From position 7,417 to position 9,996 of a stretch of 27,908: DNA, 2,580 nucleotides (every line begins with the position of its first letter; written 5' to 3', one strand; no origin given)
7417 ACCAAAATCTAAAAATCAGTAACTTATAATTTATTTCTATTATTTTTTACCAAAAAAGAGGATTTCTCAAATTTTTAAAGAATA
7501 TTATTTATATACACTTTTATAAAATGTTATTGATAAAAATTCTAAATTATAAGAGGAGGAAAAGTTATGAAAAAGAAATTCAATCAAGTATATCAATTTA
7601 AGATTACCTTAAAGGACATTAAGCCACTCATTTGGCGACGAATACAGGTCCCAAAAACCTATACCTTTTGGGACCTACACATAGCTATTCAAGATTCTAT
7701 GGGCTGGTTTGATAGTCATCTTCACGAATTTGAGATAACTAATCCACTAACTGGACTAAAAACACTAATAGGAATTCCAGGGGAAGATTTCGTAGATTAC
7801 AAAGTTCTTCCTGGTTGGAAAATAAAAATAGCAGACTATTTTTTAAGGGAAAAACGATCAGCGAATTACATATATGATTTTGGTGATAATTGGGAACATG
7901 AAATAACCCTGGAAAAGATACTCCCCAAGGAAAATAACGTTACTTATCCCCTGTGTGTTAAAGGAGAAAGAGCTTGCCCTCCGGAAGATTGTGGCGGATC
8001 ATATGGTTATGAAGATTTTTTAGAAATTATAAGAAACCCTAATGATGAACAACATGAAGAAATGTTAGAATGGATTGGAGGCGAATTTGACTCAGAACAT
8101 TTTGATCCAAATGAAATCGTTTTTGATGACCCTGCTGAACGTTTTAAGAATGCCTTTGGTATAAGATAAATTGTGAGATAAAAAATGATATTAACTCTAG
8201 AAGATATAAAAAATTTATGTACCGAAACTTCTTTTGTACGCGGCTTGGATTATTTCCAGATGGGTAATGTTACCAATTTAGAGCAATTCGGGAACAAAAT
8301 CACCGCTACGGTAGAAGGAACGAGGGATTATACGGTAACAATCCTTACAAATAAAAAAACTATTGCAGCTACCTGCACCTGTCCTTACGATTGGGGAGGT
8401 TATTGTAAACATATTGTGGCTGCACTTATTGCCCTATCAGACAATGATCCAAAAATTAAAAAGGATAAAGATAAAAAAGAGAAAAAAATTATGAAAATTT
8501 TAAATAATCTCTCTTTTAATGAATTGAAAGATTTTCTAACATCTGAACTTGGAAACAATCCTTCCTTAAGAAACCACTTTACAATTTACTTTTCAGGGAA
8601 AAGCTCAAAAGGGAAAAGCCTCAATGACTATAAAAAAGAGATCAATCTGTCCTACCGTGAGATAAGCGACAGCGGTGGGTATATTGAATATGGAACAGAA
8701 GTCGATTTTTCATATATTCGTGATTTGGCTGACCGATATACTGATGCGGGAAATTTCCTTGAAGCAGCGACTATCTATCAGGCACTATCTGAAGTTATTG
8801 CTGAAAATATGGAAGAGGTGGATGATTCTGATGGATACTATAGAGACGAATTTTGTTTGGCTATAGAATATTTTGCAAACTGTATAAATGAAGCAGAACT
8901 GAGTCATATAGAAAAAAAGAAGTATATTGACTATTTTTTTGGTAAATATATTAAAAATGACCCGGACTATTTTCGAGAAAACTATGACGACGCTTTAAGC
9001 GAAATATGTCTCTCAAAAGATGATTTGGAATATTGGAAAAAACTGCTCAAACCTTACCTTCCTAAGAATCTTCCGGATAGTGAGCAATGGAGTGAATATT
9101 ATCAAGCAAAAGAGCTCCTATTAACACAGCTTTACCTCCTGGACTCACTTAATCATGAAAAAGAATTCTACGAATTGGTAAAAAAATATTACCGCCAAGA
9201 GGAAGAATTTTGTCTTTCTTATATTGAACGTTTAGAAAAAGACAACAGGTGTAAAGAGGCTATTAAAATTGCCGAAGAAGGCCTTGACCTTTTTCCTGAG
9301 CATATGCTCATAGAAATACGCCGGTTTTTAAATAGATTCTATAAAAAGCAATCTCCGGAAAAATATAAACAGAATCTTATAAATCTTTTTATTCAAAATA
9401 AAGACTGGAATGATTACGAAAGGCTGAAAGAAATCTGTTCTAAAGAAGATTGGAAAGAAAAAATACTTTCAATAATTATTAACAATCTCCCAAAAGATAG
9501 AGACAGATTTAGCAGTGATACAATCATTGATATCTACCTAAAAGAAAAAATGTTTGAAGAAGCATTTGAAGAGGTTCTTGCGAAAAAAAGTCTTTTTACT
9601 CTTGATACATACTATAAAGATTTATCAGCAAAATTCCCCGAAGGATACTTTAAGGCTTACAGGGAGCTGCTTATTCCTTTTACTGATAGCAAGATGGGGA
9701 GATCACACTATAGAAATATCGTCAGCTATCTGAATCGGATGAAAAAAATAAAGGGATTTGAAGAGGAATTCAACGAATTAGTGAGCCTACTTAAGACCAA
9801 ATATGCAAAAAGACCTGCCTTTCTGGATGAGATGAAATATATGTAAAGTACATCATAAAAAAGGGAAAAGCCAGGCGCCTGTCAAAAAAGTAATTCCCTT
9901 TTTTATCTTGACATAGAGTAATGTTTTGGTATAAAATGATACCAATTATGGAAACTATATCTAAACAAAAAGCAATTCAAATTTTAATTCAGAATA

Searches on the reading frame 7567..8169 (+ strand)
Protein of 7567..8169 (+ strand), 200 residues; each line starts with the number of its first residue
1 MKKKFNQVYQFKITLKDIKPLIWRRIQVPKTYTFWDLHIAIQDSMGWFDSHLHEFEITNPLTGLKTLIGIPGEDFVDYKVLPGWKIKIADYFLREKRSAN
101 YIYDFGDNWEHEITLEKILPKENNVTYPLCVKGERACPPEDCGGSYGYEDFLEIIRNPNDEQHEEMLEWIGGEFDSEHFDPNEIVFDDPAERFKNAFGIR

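Call 13: search_protein_families(library=pfam, proteins=[window:7567-8169:+])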
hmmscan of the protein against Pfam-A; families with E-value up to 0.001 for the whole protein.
window:7567-8169:+ (200 aa): 1 family
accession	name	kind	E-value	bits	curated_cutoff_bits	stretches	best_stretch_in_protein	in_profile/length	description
PF07929.16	PRiA4_ORF3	-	2e-68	229.9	26.6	1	7-182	1-172/173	Plasmid pRiA4b ORF-3-like protein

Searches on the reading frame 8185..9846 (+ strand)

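Call 13: search_protein_families(library=pfam, proteins=[window:8185-9846:+])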
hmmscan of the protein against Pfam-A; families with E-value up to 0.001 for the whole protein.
window:8185-9846:+ (553 aa): 1 family
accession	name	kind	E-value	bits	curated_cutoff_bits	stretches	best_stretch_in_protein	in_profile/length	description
PF04434.22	SWIM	-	1.2e-06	28.4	19.6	1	49-84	1-37/38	SWIM zinc finger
